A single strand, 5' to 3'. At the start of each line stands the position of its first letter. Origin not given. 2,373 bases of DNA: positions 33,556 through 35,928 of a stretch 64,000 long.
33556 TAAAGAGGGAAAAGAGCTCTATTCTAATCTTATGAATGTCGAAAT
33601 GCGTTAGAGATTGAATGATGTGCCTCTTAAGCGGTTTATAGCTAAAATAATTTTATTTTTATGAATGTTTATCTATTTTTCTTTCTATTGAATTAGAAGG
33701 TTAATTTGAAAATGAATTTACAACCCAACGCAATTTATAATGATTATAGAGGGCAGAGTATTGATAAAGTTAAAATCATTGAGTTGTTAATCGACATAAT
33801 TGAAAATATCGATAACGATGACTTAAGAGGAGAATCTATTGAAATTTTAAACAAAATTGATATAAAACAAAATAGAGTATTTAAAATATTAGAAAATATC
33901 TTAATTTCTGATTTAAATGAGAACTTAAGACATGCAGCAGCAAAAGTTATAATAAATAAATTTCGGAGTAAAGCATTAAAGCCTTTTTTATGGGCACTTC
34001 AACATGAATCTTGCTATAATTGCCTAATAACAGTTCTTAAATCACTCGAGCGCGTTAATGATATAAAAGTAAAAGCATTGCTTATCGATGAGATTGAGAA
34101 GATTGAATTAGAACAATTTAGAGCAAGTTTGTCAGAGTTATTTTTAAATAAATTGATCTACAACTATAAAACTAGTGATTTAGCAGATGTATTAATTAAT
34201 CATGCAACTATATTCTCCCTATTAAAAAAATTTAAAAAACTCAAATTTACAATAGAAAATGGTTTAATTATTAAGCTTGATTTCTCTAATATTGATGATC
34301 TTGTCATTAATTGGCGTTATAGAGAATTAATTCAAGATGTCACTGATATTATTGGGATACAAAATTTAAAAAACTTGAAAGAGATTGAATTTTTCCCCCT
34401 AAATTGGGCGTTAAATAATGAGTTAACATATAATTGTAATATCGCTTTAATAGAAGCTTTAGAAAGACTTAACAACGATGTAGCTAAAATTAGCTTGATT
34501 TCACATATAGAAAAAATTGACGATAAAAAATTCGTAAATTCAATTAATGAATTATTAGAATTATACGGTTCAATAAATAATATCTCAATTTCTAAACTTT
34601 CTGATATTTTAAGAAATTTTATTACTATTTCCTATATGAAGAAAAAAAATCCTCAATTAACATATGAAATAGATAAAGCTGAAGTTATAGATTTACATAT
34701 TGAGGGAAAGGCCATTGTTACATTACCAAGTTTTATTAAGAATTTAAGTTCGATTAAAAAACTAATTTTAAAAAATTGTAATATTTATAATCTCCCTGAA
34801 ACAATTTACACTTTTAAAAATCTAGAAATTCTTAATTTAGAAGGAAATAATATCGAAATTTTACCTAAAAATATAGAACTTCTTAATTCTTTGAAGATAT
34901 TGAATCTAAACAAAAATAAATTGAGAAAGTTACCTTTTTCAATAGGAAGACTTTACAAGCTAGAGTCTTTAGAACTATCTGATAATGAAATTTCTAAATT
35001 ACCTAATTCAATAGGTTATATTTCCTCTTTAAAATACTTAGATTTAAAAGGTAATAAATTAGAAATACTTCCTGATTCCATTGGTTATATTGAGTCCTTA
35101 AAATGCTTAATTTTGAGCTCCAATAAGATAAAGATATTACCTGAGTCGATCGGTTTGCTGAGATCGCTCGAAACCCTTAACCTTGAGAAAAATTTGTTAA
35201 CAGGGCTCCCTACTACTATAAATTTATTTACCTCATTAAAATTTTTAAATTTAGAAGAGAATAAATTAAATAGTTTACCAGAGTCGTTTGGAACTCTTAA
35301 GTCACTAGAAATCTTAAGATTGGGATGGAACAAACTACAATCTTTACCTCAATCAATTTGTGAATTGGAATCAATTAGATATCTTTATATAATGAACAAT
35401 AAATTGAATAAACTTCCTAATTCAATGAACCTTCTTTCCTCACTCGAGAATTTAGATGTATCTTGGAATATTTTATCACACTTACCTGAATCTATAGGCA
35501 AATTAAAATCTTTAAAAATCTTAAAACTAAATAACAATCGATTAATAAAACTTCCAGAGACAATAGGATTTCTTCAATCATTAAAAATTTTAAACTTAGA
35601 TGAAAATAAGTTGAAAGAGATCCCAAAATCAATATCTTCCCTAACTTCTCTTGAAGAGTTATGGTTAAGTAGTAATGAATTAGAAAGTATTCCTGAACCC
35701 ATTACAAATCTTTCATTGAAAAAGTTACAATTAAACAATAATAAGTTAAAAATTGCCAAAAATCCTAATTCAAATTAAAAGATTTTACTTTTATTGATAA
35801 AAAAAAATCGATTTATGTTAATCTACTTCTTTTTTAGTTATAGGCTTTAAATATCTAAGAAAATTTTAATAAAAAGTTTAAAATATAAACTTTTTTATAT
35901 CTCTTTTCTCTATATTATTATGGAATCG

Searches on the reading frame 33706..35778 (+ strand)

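Call 52: search_protein_families(library=pfam, proteins=[window:33706-35778:+], max_evalue=0.001)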
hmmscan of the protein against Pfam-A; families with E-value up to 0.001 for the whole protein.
window:33706-35778:+ (690 aa): 7 families
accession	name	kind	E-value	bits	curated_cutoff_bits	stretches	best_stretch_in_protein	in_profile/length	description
PF23598.1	LRR_14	-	1.5e-48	165.8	40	6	413-493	43-121/353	Leucine-rich repeat region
PF13855.12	LRR_8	-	5.1e-42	141.9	27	10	602-659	2-61/61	Leucine rich repeat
PF12799.13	LRR_4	-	3.1e-23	81.7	27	4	624-663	1-40/44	Leucine Rich repeats (2 copies)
PF00560.39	LRR_1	-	4e-19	65.1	20.6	0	441-460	1-21/23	Leucine Rich Repeat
PF23211.1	LRR_LRWD1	-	3.9e-07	30.4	28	0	592-665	32-104/190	Leucine-rich repeat and WD repeat-containing protein 1, LRR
PF13646.12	HEAT_2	-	7.2e-06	26.6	27.7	0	62-128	4-69/88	HEAT repeats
PF17126.11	RsmF_methylt_CI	-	3e-05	24.4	27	0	514-541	14-41/61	RsmF rRNA methyltransferase first C-terminal domain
